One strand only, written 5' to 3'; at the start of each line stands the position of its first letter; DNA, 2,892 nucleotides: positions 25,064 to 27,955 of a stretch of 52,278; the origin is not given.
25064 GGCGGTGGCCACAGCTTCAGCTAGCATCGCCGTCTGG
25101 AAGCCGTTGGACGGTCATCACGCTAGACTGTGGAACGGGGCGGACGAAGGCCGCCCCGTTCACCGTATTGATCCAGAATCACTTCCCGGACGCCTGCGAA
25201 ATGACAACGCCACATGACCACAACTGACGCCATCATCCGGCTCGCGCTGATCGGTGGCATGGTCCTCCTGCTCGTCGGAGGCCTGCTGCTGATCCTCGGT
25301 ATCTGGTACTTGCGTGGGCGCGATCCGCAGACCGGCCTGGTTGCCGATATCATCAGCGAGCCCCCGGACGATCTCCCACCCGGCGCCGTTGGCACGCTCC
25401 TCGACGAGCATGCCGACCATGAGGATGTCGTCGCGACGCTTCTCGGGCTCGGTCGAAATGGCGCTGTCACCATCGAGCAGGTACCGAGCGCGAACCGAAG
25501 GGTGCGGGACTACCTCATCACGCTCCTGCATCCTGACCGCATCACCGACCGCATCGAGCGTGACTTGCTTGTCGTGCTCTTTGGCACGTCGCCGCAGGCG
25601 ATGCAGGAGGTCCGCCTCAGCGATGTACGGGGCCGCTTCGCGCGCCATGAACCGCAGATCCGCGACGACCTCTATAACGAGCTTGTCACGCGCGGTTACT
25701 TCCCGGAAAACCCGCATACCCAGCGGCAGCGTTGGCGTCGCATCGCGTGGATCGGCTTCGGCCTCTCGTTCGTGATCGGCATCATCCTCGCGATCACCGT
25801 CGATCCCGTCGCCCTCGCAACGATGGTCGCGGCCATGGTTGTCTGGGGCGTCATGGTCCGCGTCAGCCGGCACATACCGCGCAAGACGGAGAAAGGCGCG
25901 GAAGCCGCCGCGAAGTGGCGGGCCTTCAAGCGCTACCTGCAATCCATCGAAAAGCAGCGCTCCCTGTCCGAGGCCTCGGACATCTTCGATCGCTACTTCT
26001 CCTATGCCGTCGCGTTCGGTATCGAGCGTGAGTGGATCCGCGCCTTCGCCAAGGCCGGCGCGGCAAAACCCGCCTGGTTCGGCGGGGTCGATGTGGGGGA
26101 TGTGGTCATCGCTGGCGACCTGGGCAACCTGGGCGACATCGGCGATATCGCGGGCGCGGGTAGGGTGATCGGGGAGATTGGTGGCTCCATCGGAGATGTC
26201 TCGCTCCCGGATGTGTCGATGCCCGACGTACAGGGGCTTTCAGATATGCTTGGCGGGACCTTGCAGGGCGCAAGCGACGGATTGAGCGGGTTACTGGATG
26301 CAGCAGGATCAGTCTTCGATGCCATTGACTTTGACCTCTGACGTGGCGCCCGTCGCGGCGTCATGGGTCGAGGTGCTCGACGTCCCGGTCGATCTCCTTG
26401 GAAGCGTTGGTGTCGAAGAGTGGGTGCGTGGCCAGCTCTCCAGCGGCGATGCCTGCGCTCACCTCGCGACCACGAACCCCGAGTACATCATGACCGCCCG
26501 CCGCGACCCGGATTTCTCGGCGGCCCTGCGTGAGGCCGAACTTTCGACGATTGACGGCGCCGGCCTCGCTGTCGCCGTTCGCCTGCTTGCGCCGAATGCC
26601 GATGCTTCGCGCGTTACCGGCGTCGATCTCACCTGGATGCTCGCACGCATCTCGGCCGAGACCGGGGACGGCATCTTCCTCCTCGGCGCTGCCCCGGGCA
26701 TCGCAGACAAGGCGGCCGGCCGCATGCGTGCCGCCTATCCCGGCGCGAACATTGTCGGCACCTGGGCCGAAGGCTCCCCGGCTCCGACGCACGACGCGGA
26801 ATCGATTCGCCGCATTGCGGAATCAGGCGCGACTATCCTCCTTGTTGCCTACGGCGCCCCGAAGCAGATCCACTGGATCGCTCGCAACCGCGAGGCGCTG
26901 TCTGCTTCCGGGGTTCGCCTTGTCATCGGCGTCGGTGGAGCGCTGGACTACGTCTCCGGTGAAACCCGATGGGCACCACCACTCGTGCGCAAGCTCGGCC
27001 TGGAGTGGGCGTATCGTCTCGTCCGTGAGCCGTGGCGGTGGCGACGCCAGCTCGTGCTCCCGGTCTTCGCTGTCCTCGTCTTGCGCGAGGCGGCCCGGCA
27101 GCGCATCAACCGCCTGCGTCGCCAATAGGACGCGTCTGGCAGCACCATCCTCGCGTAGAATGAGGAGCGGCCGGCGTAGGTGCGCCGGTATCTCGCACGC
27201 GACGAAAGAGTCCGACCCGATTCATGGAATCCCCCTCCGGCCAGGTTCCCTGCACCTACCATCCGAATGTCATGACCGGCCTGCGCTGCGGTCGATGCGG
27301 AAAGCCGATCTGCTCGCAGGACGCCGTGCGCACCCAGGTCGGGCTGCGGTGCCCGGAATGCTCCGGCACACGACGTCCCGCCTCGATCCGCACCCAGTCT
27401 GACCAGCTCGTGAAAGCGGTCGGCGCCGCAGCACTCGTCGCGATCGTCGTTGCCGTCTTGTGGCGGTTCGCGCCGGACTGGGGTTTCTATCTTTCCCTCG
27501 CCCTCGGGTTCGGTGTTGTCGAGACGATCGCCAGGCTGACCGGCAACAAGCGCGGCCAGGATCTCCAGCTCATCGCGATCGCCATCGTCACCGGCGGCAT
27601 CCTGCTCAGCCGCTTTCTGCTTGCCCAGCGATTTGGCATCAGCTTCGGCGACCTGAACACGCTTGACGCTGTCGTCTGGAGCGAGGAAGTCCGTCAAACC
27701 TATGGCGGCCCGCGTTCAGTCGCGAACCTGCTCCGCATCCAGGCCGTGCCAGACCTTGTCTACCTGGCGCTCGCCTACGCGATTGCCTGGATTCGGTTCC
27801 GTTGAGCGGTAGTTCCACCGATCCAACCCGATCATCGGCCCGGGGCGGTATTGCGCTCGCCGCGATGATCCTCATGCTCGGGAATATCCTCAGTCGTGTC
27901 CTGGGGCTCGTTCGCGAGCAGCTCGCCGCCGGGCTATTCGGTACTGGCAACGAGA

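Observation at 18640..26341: Tandem array of four DUF2207-type membrane-protein paralogs with no LemA partner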

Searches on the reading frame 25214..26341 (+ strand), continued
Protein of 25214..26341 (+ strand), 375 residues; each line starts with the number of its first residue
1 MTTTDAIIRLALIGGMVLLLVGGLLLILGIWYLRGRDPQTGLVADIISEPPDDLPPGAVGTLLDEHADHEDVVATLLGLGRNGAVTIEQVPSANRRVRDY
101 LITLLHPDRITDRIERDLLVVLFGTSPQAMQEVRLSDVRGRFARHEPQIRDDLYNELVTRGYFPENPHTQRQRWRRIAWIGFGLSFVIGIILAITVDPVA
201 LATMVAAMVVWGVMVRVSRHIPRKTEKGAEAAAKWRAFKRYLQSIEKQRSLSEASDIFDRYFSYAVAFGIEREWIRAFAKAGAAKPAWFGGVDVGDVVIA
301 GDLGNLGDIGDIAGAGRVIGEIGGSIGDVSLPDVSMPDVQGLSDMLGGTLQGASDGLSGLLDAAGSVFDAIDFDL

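Call 53: fold_search(model_id=the predicted structure, library=pdb)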
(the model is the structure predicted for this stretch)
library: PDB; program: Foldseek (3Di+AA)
matches with E <= 10: 95; with E <= 0.001: 0
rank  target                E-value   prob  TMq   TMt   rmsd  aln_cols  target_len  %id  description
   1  8vlw_B                8.2e-01  0.15  0.16  0.24  15.7       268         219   14  TolQ-TolR inner membrane protein complex from Acinetobacter baumannii (released 2025-01-15)
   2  2v36_A                1.1e+00  0.06  0.10  0.10  16.0       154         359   12  Crystal structure of gamma-glutamyl transferase from Bacillus subtilis (released 2008-07-01)
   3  9ddm_E                1.1e+00  0.14  0.16  0.23  16.2       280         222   14  E. coli TolAQR conformation I (released 2025-07-09)
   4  9ddm_B                1.1e+00  0.13  0.15  0.22  15.6       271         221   15  E. coli TolAQR conformation I (released 2025-07-09)
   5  9k49_B                1.1e+00  0.11  0.14  0.21  15.3       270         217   14  Cryo-EM structure of inner membrane TolQRA complex in CYMAL-6-Neopentyl Glycol detergent micelles (released 2025-07-09)
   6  9kq0_A                1.2e+00  0.12  0.14  0.21  15.6       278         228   15  Structure of TolQRA complex at pH 8.0 from E.coli (released 2026-03-04)
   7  5y8x_A                1.2e+00  0.06  0.10  0.11  16.4       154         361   14  Crystal structure of Bacillus licheniformis Gamma glutamyl transpeptidase with Azaserine (released 2018-10-17)
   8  5sv0_G                1.5e+00  0.11  0.15  0.22  16.3       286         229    9  Structure of the ExbB/ExbD complex from E. coli at pH 7.0 (released 2016-09-28)
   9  8vlw_A                1.7e+00  0.09  0.15  0.21  14.8       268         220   13  TolQ-TolR inner membrane protein complex from Acinetobacter baumannii (released 2025-01-15)
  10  9ddn_C                1.8e+00  0.10  0.15  0.23  16.2       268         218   14  E. coli TolAQR conformation II (released 2025-07-09)
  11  9kpz_E                1.8e+00  0.10  0.15  0.22  15.7       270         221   14  Structure of TolQRA complex at pH 5.4 from E.coli (released 2026-03-04)
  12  9ddn_B                1.9e+00  0.10  0.15  0.22  15.7       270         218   14  E. coli TolAQR conformation II (released 2025-07-09)
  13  7lpe_A                2.0e+00  0.04  0.13  0.11  24.3       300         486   16  Cryo-EM structure of full-length TRPV1 with capsaicin at 48 degrees Celsius, in an open state, class 1 (released 2021-07-28)
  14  9avi_A                2.5e+00  0.08  0.15  0.24  15.1       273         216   14  TolQ inner membrane protein from Acinetobacter baumannii (released 2025-01-22)
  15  9ddm_D                2.6e+00  0.08  0.15  0.22  15.4       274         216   14  E. coli TolAQR conformation I (released 2025-07-09)
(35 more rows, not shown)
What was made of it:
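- On TolQ/ExbB/MotA stator proteins: Best Foldseek E 0.8, probability 0.15, TM 0.16-0.24 (call 53).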

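Call 60: find_encoding_contigs(protein=P0111, flank=10000, max_places=1)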
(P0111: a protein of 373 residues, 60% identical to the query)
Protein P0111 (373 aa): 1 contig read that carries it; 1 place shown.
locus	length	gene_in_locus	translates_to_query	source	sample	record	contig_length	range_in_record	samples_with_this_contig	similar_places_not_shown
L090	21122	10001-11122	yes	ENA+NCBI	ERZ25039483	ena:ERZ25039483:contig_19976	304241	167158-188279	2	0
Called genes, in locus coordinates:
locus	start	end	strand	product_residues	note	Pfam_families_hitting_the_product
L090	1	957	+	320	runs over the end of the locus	PF08239:SH3_3, PF03734:YkuD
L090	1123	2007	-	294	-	PF00950:ABC-3, PF01032:FecCD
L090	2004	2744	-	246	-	PF00005:ABC_tran, PF13304:AAA_21 (weak)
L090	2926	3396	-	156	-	PF01475:FUR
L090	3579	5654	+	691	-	PF09972:DUF2207, PF20990:DUF2207_C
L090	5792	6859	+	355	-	PF09972:DUF2207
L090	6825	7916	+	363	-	PF20990:DUF2207_C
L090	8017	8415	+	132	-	PF09972:DUF2207 (weak)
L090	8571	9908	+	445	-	PF20990:DUF2207_C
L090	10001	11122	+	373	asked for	PF20990:DUF2207_C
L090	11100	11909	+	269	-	PF03808:Glyco_tran_WecG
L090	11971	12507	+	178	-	-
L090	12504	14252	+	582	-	PF03023:MurJ, PF13440:Polysacc_synt_3, PF01554:MatE (weak)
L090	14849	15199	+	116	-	-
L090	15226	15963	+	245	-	PF01925:TauE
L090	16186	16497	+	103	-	PF01883:FeS_assembly_P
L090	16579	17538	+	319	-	PF01522:Polysacc_deac_1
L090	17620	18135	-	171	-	PF01797:Y1_Tnp (weak)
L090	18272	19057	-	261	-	PF00561:Abhydrolase_1, PF12146:Hydrolase_4, PF12697:Abhydrolase_6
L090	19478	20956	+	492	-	PF00127:Copper-bind (faint), PF11824:DUF3344 (faint), PF25830:Ig_NFAM1 (faint)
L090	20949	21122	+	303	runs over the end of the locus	PF13473:Cupredoxin_1 (faint), PF00127:Copper-bind (weak)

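Call 61: find_encoding_contigs(protein=P0098, flank=10000, max_places=1)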
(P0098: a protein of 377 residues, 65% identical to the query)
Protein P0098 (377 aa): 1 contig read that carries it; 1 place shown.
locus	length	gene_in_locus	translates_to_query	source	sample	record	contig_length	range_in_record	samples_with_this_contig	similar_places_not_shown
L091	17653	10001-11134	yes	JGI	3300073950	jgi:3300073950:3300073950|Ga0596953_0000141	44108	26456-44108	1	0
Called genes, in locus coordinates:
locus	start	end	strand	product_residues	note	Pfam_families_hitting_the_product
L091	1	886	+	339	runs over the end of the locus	PF08239:SH3_3 (weak), PF03734:YkuD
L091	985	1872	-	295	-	PF00950:ABC-3, PF01032:FecCD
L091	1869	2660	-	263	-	PF00005:ABC_tran, PF13304:AAA_21 (weak)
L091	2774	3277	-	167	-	PF01475:FUR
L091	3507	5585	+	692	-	PF09972:DUF2207, PF20990:DUF2207_C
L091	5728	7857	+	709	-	PF09972:DUF2207, PF20990:DUF2207_C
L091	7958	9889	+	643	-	PF09972:DUF2207, PF20990:DUF2207_C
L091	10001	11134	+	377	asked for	PF20990:DUF2207_C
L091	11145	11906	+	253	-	PF03808:Glyco_tran_WecG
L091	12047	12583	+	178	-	-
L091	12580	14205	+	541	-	PF03023:MurJ, PF13440:Polysacc_synt_3, PF01554:MatE (weak)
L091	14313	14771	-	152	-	PF01969:Ni_insertion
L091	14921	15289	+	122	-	-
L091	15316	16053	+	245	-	PF01925:TauE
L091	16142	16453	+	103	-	PF01883:FeS_assembly_P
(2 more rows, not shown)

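Call 66: search_protein_representatives(protein=window:25214-26341:+)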
Query: 375 residues. Proteins with E-value up to 0.001 (for the whole library): 5712; up to 1e-10: 2651; up to 1e-30: 268. The best 150 are listed.
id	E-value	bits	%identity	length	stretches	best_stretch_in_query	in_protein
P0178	2.8e-109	381.8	53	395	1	5-374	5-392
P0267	2.5e-86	306.2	48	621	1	6-375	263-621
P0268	3.5e-81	289.3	45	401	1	7-375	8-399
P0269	5.2e-78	278.9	47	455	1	4-375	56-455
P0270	2.6e-77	276.6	46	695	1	6-371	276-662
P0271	1.5e-76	274.1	46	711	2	10-291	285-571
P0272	3.0e-75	269.8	52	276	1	1-251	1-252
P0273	2.3e-74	266.8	42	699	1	7-371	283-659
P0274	1.8e-72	260.7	41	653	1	3-369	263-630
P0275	3.2e-71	256.5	43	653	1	5-371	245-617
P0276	4.8e-70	252.6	41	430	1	11-371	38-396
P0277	7.3e-70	252.0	43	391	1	6-369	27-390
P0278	9.1e-70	251.7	45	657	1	6-314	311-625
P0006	2.2e-69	250.5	43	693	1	9-369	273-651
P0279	3.1e-69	250.0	46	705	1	6-370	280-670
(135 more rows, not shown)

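Call 76: list_cluster_members(proteins=[P0086, P0206, P0240])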
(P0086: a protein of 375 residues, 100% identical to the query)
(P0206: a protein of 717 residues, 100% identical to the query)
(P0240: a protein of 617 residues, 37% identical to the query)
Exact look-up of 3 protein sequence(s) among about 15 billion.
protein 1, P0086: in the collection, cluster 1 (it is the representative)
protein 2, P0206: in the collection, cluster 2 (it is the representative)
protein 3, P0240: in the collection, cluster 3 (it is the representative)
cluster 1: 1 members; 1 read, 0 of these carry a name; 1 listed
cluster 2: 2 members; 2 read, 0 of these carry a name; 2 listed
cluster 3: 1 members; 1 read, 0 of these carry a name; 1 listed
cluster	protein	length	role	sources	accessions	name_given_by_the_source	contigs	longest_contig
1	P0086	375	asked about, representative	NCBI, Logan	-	-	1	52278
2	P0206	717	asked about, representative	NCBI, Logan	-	-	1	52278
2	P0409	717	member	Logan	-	-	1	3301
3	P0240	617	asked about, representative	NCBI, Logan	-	-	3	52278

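Call 77: find_encoding_contigs(protein=P0086, flank=1000, max_places=2)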
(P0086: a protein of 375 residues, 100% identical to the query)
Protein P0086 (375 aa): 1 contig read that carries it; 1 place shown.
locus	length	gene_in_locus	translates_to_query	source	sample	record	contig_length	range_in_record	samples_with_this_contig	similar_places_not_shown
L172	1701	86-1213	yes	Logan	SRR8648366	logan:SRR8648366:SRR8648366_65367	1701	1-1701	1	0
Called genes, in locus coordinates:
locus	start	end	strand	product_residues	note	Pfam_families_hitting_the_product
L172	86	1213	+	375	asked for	PF20990:DUF2207_C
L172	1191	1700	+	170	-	?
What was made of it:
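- Tried and rejected: Only a Logan contig and 'NCBI' as a source were returned (calls 76, 77).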

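Call 83: search_protein_families(library=padloc, proteins=[window:25214-26341:+], max_evalue=0.01)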
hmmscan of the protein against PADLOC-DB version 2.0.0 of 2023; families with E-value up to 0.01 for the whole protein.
window:25214-26341:+ (375 aa): 0 families

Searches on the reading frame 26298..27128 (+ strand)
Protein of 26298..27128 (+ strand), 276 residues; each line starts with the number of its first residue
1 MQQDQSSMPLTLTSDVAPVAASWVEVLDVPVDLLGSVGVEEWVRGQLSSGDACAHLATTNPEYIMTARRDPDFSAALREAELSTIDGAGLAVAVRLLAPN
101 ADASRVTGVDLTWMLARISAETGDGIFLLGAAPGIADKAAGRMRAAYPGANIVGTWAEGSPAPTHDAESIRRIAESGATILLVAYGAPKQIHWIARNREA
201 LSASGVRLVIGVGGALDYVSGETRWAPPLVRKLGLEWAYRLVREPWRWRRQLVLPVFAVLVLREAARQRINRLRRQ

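Call 6: search_protein_families(library=pfam, proteins=[window:26298-27128:+], max_evalue=0.001)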
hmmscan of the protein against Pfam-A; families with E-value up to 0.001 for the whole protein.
window:26298-27128:+ (276 aa): 1 family
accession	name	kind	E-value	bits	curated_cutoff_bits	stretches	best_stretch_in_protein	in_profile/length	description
PF03808.19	Glyco_tran_WecG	-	2.3e-48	164.6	27.4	1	80-251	1-167/168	Glycosyl transferase WecG/TagA/CpsF family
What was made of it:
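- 26298..27128 (+): wecG/tagA-family glycosyltransferase. Its start overlaps the end of D4 by 23-44 nt. PF03808, E 2e-48 (call 6).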

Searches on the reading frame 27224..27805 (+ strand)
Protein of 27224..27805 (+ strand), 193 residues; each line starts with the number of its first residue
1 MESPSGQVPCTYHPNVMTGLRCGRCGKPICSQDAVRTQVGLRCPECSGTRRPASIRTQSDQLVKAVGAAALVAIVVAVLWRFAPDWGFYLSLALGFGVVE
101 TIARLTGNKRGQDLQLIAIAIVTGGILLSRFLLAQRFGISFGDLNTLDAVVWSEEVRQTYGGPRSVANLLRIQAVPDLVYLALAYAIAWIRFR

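Call 6: search_protein_families(library=pfam, proteins=[window:27224-27805:+], max_evalue=0.001)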
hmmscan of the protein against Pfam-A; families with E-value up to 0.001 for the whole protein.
window:27224-27805:+ (193 aa): 0 families

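Call 83: search_protein_families(library=padloc, proteins=[window:27224-27805:+], max_evalue=0.01)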
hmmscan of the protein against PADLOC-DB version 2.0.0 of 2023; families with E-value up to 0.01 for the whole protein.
window:27224-27805:+ (193 aa): 0 families
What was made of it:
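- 27224..27805 (+): Conserved 193-aa protein with a zinc-ribbon-like CxxC...CxxC N-terminus and a hydrophobic C-terminal half. Its stop overlaps the murJ start. No Pfam or PADLOC hit (calls 6, 83).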
